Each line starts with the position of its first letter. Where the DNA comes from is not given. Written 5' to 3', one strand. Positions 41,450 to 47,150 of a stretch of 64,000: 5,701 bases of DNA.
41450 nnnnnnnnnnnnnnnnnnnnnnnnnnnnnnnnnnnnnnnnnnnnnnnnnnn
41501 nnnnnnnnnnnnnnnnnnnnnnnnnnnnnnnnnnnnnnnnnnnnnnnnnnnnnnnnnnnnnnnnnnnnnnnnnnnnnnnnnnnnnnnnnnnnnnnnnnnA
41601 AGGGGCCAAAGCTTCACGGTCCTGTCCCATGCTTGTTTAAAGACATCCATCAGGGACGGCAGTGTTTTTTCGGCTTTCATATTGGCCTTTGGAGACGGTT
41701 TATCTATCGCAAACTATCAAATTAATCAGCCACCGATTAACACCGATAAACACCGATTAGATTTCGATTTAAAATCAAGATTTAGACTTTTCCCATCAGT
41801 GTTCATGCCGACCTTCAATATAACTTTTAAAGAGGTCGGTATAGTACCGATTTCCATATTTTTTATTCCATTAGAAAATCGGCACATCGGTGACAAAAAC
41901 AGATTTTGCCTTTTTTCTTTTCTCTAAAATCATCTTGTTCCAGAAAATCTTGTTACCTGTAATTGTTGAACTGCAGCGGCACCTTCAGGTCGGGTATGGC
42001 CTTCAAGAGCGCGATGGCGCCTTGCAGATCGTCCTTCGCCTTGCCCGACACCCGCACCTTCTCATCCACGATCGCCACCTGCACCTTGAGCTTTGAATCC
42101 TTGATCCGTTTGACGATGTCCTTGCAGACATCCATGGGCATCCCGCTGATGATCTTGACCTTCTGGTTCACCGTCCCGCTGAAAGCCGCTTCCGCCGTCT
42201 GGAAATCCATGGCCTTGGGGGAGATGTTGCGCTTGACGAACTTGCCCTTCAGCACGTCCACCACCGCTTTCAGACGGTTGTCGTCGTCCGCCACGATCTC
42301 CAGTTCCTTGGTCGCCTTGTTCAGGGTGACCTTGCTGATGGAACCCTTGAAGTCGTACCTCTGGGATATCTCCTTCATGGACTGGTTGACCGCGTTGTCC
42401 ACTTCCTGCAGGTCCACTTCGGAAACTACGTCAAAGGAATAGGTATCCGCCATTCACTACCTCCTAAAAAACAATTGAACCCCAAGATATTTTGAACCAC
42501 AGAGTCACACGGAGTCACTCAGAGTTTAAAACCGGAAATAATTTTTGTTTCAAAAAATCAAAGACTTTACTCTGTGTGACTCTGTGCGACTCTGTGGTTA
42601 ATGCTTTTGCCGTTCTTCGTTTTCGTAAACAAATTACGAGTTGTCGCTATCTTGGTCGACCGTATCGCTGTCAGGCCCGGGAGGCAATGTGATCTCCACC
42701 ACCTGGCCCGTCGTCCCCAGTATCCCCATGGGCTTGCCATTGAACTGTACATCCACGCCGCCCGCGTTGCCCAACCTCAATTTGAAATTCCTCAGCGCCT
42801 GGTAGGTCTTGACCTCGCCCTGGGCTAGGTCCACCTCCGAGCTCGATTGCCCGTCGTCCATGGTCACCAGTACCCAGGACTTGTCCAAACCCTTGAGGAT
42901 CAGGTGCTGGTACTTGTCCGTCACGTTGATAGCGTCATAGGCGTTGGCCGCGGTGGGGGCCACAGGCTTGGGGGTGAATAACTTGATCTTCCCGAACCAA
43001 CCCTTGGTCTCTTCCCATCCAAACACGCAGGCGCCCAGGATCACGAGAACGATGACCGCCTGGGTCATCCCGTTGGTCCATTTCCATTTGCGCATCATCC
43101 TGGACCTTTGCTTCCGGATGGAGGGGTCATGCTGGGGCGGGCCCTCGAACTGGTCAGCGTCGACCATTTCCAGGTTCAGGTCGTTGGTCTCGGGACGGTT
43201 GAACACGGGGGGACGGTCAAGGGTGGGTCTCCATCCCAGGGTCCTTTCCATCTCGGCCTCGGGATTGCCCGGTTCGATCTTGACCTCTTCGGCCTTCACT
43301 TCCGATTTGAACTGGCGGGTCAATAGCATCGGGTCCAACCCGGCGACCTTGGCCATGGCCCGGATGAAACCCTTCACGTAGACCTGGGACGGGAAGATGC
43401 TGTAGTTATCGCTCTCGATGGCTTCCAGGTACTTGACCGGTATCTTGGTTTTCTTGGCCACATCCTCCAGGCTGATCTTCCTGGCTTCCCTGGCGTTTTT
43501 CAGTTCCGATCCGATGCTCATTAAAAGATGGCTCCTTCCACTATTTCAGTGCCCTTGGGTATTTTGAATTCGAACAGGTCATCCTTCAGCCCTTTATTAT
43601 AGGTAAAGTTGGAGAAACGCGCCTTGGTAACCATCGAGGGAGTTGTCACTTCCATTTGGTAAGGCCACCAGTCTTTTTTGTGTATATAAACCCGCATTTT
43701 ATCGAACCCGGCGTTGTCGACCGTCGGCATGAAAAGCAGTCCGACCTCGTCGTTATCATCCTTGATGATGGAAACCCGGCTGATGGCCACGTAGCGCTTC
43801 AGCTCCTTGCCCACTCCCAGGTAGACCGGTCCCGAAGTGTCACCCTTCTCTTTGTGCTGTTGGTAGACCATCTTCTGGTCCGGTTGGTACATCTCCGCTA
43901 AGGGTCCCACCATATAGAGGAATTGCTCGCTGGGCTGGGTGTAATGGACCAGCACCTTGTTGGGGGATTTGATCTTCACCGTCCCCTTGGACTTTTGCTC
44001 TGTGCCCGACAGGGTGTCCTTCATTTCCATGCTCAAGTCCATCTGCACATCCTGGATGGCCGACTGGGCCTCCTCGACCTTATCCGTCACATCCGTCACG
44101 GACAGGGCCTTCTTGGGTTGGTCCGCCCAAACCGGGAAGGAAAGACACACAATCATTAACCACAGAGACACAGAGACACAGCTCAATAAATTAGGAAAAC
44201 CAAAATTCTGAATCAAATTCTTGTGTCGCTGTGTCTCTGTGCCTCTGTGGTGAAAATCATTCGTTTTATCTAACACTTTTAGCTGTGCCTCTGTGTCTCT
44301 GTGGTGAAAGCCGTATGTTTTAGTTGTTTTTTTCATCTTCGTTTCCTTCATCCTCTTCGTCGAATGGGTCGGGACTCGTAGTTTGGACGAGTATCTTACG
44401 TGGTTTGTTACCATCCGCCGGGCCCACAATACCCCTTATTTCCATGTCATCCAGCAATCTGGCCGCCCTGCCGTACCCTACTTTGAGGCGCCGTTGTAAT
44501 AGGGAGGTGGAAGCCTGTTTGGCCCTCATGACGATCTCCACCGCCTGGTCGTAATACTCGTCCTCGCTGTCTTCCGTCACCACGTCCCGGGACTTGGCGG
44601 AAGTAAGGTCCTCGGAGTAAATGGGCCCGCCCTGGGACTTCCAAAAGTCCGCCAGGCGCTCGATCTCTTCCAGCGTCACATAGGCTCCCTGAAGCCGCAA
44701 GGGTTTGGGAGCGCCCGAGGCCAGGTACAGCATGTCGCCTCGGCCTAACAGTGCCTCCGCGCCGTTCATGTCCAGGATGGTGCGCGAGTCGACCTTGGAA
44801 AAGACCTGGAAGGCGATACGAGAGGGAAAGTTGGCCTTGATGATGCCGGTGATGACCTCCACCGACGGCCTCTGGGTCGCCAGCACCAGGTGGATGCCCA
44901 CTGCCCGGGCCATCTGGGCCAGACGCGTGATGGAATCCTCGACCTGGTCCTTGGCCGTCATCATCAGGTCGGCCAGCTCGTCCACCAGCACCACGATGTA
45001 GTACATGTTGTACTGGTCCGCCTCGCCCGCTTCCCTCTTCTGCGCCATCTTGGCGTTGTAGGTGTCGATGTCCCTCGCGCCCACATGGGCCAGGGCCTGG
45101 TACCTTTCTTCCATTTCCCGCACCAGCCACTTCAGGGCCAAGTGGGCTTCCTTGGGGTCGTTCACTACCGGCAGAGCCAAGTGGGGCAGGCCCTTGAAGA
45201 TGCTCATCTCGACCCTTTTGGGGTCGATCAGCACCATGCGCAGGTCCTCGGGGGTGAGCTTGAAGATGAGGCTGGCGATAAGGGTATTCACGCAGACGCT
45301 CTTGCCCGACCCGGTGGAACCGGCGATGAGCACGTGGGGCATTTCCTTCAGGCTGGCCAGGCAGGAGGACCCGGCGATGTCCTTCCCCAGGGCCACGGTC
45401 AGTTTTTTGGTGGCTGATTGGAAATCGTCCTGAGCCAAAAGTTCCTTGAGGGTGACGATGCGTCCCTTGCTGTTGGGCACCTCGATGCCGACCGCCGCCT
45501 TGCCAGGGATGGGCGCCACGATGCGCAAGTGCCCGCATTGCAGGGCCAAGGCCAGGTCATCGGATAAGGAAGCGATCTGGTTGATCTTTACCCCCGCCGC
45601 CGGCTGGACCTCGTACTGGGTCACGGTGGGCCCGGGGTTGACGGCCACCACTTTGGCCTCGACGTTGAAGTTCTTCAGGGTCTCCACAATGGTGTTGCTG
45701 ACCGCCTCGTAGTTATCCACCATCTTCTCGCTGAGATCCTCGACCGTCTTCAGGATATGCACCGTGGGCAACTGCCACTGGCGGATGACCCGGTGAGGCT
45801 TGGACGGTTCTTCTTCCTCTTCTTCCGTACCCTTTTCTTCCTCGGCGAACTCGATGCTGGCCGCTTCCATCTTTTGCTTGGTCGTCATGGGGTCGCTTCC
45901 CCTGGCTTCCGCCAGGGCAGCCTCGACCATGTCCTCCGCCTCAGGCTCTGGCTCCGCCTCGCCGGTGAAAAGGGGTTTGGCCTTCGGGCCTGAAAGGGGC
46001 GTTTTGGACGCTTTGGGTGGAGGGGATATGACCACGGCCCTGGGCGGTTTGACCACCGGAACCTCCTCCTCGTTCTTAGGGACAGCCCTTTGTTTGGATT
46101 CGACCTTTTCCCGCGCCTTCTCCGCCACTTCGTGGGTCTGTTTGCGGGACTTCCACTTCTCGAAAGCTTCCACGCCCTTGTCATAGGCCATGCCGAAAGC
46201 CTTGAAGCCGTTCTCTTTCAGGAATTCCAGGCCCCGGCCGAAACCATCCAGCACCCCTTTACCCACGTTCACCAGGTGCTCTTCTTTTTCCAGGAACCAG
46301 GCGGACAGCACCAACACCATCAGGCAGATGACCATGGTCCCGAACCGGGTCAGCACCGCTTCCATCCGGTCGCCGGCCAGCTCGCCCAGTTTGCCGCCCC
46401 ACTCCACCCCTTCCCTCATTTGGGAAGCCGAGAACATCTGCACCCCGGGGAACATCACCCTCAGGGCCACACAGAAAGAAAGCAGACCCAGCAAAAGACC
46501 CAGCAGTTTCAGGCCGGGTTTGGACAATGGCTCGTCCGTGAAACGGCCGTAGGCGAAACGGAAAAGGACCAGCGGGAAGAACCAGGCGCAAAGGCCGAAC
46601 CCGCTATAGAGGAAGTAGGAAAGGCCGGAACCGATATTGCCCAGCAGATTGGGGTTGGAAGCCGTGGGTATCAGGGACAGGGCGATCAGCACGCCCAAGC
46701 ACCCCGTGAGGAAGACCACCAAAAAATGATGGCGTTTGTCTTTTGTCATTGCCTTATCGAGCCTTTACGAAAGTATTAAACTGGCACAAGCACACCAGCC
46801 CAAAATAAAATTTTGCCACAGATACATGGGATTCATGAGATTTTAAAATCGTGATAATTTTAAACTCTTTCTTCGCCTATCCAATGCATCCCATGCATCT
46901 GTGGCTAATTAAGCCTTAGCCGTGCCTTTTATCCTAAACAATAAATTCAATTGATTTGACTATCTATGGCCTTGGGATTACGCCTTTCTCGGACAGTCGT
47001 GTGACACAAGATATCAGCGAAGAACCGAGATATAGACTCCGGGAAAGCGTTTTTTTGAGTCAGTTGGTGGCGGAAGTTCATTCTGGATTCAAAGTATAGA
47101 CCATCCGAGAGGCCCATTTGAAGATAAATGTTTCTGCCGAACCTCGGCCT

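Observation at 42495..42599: Family of intergenic long-arm hairpin elements whose arms differ between loci but co-vary within each locus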

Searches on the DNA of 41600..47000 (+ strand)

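Call 35: search_rna_families(source=window, start=41600, end=47000, threshold=evalue, max_evalue=5)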
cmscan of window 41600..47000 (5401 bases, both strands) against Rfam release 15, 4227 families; matches with E-value up to 5: 20.
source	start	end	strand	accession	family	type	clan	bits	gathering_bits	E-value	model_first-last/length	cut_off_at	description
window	44155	44255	-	RF01943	mir-999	Gene; miRNA;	-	38.5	58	4.1e-06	1-84/84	no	mir-999 microRNA precursor family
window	44155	44309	+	RF01943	mir-999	Gene; miRNA;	-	34.7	58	5.3e-05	1-84/84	no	mir-999 microRNA precursor family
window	42494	42600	-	RF03573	mir-1954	Gene; miRNA;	-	34.6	99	7.1e-05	1-82/82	no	mir-1954 microRNA precursor family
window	42493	42601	+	RF03457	MIR173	Gene; miRNA;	-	33.7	70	0.0004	1-102/102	no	MIR173 microRNA precursor family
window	42494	42600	+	RF03573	mir-1954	Gene; miRNA;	-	31.5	99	0.00056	1-82/82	no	mir-1954 microRNA precursor family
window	44150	44259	-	RF03457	MIR173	Gene; miRNA;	-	26.4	70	0.038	1-102/102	no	MIR173 microRNA precursor family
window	42496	42598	-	RF01943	mir-999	Gene; miRNA;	-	26.3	58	0.015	1-84/84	no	mir-999 microRNA precursor family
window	44163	44247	+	RF03208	mir-1781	Gene; miRNA;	-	25.1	68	0.17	1-86/86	no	mir-1781 microRNA precursor family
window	44157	44254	-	RF03839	MIR2599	Gene; miRNA;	-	24.7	120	0.21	1-132/132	no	MIR2599 microRNA precursor family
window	44143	44271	-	RF04171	MIR1509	Gene; miRNA;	-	24.5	87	0.2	1-121/121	no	MIR1509 microRNA precursor family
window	44136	44274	-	RF01911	MIR2118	Gene; miRNA;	-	23.3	85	0.29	1-170/170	no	MIR2118 microRNA precursor family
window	44158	44261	-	RF02436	SpF43_sRNA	Gene; sRNA;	-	23.1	70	0.31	1-99/99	no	Streptococcus sRNA SpF43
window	46807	46914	+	RF04164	MIR1507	Gene; miRNA;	-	22.3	73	0.14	1-107/107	no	MIR1507 microRNA precursor family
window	42498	42598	+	RF03967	mir-1270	Gene; miRNA;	-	21.1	90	0.72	1-83/83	no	mir-1270 microRNA precursor family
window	42500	42594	-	RF03743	MIR7696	Gene; miRNA;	-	21.1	83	2.1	1-88/88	no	MIR7696 microRNA precursor family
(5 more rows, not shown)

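Call 49: search_dna_similar(query=window:42485-42610:+, collection=plasmids, mode=distant, max_evalue=0.01, max_rows=30)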
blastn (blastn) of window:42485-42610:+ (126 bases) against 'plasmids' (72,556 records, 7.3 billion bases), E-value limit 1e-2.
No match.

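Call 71: search_rna_families(sources=[L151, L150, L008], threshold=gathering)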
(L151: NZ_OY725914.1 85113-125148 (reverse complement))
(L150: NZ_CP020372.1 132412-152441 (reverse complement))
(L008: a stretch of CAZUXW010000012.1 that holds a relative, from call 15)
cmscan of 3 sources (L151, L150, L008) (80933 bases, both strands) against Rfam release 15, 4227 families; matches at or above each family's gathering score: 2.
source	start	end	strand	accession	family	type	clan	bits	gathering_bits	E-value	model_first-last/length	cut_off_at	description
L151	31254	31347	-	RF00059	TPP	Cis-reg; riboswitch;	-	70.7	54.3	8.8e-12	1-105/105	no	TPP riboswitch aptamer (THI element)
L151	959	1039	+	RF01694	Bacteroides-1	Gene; sRNA;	-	69.5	43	1.9e-10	1-82/82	no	Bacteroides-1 RNA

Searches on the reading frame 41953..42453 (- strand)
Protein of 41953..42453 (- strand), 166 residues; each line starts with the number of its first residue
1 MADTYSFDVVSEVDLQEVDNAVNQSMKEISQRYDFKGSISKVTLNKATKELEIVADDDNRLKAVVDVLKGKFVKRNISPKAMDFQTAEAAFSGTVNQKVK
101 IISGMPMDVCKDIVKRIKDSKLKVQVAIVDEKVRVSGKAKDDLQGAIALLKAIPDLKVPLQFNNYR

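Call 9: search_protein_families(library=pfam, proteins=[window:41953-42453:-])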
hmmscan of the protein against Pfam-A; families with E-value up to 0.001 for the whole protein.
window:41953-42453:- (166 aa): 1 family
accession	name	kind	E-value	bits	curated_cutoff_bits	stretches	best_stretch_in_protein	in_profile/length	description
PF04461.18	DUF520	-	9.2e-59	198.6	23.2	1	6-166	2-161/161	Protein of unknown function (DUF520)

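Call 10: find_encoding_contigs(protein=window:41953-42453:-, flank=10000, max_places=10)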
Protein window:41953-42453:- (166 aa): 7 contigs read that carry it; 7 places shown.
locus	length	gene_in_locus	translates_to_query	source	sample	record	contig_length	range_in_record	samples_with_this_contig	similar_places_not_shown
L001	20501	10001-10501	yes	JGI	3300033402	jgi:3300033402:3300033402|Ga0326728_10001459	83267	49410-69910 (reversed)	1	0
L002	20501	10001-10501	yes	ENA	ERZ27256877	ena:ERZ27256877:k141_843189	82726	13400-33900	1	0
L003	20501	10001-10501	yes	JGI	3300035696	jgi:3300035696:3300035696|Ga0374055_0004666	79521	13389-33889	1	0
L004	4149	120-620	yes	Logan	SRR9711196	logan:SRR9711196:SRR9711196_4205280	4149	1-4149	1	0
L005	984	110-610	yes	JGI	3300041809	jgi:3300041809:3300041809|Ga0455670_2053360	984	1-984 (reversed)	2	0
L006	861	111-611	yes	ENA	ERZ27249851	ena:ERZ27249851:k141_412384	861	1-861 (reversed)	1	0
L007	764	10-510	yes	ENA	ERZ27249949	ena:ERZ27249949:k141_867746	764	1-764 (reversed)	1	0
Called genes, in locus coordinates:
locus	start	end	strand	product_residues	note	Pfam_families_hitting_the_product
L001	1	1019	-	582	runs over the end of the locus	PF02837:Glyco_hydro_2_N, PF22666:Glyco_hydro_2_N2, PF00703:Glyco_hydro_2, PF02836:Glyco_hydro_2_C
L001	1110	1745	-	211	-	-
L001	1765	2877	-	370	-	-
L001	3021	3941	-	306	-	-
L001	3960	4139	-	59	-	-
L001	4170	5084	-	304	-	PF03547:Mem_trans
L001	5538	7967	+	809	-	PF13491:FtsK_4TM, PF01935:DUF87 (faint), PF17854:FtsK_alpha, PF01580:FtsK_SpoIIIE, PF09397:FtsK_gamma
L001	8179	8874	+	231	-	PF03548:LolA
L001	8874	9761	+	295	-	PF12844:HTH_19 (weak), PF13413:HTH_25, PF13464:RodZ_C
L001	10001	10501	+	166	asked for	PF04461:YajQ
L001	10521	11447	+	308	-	-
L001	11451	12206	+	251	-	PF11967:RecO_N, PF02565:RecO_C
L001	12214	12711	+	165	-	PF13238:AAA_18, PF13671:AAA_33 (weak), PF01202:SKI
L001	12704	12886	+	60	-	-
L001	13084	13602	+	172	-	PF02082:Rrf2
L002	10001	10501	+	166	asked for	PF04461:YajQ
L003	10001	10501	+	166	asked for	PF04461:YajQ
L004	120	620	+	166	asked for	PF04461:YajQ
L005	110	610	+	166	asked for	PF04461:YajQ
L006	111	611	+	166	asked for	PF04461:YajQ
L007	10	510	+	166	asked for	PF04461:YajQ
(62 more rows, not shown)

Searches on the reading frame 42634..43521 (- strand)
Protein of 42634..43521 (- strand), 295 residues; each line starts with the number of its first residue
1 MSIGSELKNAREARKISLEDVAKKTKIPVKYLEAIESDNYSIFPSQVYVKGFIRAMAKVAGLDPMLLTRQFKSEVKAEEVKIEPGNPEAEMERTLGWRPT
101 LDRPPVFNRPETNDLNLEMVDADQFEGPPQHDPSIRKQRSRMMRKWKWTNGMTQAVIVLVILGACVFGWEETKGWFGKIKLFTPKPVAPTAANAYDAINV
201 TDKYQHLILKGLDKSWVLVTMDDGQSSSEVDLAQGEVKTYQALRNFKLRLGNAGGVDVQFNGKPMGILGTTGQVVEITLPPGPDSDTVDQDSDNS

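Call 9: search_protein_families(library=pfam, proteins=[window:42634-43521:-])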
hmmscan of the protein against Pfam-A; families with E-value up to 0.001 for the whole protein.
window:42634-43521:- (295 aa): 5 families
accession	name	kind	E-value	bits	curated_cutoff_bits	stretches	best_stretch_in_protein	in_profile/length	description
PF13413.12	HTH_25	-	1.8e-22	79.4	24.6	1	7-64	2-59/62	Helix-turn-helix domain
PF13464.11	RodZ_C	-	1.6e-14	54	23.9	1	213-278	6-72/72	RodZ C-terminal domain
PF12844.13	HTH_19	-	5.5e-07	29.8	30.2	1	4-45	1-41/64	Helix-turn-helix domain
PF13560.12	HTH_31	-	0.00014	22.5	27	1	3-65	2-59/64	Helix-turn-helix domain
PF01381.28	HTH_3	-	0.00015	22.1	23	1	7-38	1-32/55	Helix-turn-helix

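Call 15: find_related_loci(query=window:42634-43521:-, collection=genome_contigs, flank=10000)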
Query window:42634-43521:- (295 aa) in genome_contigs; peptide patterns used: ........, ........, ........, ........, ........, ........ (x = any residue, [..] = any of these).
71 stretches matched a pattern; 6 encode a relative of the query (tblastn E <= 1e-3); 6 distinct loci.
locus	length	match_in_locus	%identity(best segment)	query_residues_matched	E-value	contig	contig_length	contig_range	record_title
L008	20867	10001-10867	58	1-291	7e-103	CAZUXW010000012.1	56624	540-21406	MAG TPA_asm: uncultured bacterium isolate binchicken_co54_368 genome assembly, contig: NODE_932_length_56624_cov_21.9366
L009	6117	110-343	50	2-79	5e-19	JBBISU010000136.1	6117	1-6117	MAG: Acidobacteriota bacterium isolate MTF170219_bin_380 NODE_11919_length_6117_cov_19.620257, whole genome shotgun sequ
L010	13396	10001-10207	45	3-71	9e-15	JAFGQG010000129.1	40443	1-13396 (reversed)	MAG: bacterium isolate Zod_Metabat.733 k87_10031488, whole genome shotgun sequence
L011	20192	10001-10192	45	3-66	1e-13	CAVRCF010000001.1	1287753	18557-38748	MAG: Halobacteriovoraceae bacterium isolate MFD03250.bin.2.23 genome assembly, contig: contig_10829, whole genome shotgu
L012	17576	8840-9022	44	3-63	2e-12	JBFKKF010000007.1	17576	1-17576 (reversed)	MAG: Bacteriovoracaceae bacterium isolate Mix_sand21.2022.07.Z.39 k141_2933512_length_17576_cov_7.0000, whole genome sho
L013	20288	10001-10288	27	2-99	3e-7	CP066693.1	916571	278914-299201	MAG: Candidatus Woesebacteria bacterium isolate NC_groundwater_896_Pr1_S2p5_35_35 chromosome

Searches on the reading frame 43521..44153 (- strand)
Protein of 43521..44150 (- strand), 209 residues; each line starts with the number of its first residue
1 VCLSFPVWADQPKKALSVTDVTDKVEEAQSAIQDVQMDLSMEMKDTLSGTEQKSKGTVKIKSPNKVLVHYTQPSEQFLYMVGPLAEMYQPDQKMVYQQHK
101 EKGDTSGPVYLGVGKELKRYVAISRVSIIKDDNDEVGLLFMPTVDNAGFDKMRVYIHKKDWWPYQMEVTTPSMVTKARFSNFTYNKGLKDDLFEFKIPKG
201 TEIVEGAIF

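Call 9: search_protein_families(library=pfam, proteins=[window:43521-44150:-])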
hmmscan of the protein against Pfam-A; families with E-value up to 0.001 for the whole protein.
window:43521-44150:- (209 aa): 2 families
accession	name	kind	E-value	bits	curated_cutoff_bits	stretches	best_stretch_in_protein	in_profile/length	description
PF03548.22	LolA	-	3.8e-13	49.9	23.6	1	48-196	19-165/165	Outer membrane lipoprotein carrier protein LolA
PF09865.15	DUF2092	-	0.00039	20.3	21.2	0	176-203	181-208/212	Predicted periplasmic protein (DUF2092)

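Call 26: find_related_loci(query=A1, collection=metagenome_contigs, flank=6000)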
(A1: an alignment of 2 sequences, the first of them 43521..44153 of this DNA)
Query A1 (210 aa) in metagenome_contigs; peptide patterns used: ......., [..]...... (x = any residue, [..] = any of these).
299 stretches matched a pattern; 16 encode a relative of the query (tblastn E <= 1e-3); 15 distinct loci.
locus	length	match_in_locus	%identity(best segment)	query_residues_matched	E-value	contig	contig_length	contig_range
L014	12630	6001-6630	99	1-210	1e-142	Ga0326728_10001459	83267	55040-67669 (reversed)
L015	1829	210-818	66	9-210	4e-97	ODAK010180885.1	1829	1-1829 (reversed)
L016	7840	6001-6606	67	8-210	2e-92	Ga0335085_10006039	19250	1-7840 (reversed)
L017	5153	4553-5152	65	1-201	3e-89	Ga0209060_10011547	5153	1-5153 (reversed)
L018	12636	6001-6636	62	1-210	8e-89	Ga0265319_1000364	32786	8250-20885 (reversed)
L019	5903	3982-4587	63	10-210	1e-86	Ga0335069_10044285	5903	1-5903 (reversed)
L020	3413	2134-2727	62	14-210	7e-86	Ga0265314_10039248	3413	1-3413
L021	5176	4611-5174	66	1-189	1e-84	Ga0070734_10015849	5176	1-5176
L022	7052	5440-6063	56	3-210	2e-79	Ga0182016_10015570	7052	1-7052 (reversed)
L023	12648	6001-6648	56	3-210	1e-79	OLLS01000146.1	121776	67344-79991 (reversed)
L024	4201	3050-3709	53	1-210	5e-76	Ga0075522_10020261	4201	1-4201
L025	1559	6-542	62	32-210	8e-79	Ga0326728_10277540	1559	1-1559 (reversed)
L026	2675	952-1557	56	1-210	6e-75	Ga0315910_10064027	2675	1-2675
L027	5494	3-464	60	57-210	4e-62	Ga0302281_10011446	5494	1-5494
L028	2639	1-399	62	79-210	3e-55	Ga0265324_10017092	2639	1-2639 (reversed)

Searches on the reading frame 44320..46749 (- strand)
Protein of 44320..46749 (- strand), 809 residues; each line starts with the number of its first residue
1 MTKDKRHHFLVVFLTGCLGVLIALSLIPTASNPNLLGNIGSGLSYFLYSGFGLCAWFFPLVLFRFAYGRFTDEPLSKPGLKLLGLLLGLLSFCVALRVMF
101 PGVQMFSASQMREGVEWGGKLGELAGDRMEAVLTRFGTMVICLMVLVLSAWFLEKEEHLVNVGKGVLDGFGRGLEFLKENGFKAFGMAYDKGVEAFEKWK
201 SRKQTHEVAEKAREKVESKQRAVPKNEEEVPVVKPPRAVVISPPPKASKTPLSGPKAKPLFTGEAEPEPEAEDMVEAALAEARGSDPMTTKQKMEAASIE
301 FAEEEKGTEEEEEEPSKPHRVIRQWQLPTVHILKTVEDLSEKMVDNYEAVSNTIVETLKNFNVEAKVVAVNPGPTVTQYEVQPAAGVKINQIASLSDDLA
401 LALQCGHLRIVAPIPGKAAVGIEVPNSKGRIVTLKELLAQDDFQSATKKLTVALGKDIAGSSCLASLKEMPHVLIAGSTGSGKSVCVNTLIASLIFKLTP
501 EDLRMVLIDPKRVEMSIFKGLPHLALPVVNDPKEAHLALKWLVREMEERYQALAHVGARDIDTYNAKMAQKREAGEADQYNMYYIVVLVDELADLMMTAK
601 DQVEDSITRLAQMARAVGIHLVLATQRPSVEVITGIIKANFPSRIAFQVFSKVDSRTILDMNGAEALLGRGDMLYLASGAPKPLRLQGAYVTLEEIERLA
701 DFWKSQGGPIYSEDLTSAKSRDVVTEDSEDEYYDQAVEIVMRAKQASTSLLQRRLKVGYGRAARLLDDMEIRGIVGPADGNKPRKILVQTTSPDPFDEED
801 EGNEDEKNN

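Call 9: search_protein_families(library=pfam, proteins=[window:44320-46749:-])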
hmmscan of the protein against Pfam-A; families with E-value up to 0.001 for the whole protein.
window:44320-46749:- (809 aa): 6 families
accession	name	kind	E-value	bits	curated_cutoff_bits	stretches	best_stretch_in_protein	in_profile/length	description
PF01580.24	FtsK_SpoIIIE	-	3.2e-64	216.8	24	1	434-630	2-221/221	FtsK/SpoIIIE family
PF17854.6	FtsK_alpha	-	1.5e-31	109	22.9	1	327-426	1-101/101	FtsK alpha domain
PF09397.16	FtsK_gamma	-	3.5e-28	97.5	30.6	1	728-788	2-62/63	Ftsk gamma domain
PF13491.11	FtsK_4TM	-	2.7e-14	53.6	23.1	1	32-152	43-157/171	4TM region of DNA translocase FtsK/SpoIIIE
PF01935.23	DUF87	-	3.9e-06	27.6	23.2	1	471-511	24-61/220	Helicase HerA, central domain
PF12846.13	AAA_10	-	4.1e-05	23.2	27.5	1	469-519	20-65/362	AAA-like domain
